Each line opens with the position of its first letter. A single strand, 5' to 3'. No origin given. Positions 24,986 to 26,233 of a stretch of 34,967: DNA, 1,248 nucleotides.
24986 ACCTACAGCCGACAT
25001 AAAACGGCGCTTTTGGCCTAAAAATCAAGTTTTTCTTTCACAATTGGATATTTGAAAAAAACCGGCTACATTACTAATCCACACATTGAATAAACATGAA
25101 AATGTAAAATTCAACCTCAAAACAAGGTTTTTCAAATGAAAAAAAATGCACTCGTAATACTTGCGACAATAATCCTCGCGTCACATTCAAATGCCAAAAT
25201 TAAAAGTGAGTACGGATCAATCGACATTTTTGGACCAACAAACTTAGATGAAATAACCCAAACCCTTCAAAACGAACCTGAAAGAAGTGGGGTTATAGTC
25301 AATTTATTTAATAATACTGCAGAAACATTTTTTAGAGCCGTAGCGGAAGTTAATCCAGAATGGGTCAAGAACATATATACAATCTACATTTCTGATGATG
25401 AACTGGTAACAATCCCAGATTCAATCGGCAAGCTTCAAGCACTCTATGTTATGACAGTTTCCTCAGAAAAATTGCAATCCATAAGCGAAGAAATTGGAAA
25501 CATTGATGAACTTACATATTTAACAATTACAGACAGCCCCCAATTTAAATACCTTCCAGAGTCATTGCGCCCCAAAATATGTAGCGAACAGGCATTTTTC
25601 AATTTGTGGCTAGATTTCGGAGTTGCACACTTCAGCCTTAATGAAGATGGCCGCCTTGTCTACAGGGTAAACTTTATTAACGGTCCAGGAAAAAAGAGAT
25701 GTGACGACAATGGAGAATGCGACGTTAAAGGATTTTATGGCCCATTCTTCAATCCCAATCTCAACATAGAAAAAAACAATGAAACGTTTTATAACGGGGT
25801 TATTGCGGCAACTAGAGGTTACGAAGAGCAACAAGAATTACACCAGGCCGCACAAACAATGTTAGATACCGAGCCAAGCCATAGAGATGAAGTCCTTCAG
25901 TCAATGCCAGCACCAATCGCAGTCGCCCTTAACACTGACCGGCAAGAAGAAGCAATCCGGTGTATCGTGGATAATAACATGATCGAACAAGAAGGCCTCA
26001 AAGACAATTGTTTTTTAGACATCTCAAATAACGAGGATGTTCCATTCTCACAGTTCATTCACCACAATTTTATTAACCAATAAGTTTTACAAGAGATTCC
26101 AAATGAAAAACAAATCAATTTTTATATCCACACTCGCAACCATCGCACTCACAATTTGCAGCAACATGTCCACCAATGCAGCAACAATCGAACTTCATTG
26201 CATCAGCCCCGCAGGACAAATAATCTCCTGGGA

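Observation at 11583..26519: Fourteen-copy tandem array of an unrecognised secreted protein family (family D) with a fixed scaffold and variable ends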

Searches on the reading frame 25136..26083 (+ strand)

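Call 4: search_protein_families(library=pfam, proteins=[window:25136-26083:+], max_evalue=1)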
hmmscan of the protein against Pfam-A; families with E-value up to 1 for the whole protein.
window:25136-26083:+ (315 aa): 3 families
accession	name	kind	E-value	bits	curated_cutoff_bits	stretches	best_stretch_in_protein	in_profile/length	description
PF23598.1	LRR_14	-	0.0023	17.2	40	1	88-135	57-104/353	Leucine-rich repeat region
PF13855.12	LRR_8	-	0.015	15.5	27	1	79-132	2-57/61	Leucine rich repeat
PF23286.1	LRR_13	-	0.027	14.6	30.1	0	114-144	40-70/210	Disease resistance protein RPS4B-like, leucine-rich repeats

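Call 5: search_protein_families(library=ncbifam, proteins=[window:25136-26083:+], max_evalue=1)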
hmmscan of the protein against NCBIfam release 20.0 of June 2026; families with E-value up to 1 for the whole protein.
window:25136-26083:+ (315 aa): 3 families
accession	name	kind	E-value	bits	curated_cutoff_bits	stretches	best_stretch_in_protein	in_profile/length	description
NF041351.1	XopL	equivalog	1.4e-06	27.4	500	1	83-145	79-141/497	type III secretion system leucine-rich repeat domain-containing effector XopL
NF041381.1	XopAC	subfamily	1.1e-05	24.4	450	1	69-147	125-206/451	XopAC/AvrAC family type III secretion system effector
NF041400.1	XopAE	equivalog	1.2e-05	24.4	600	1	85-144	73-133/478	type III secretion system effector XopAE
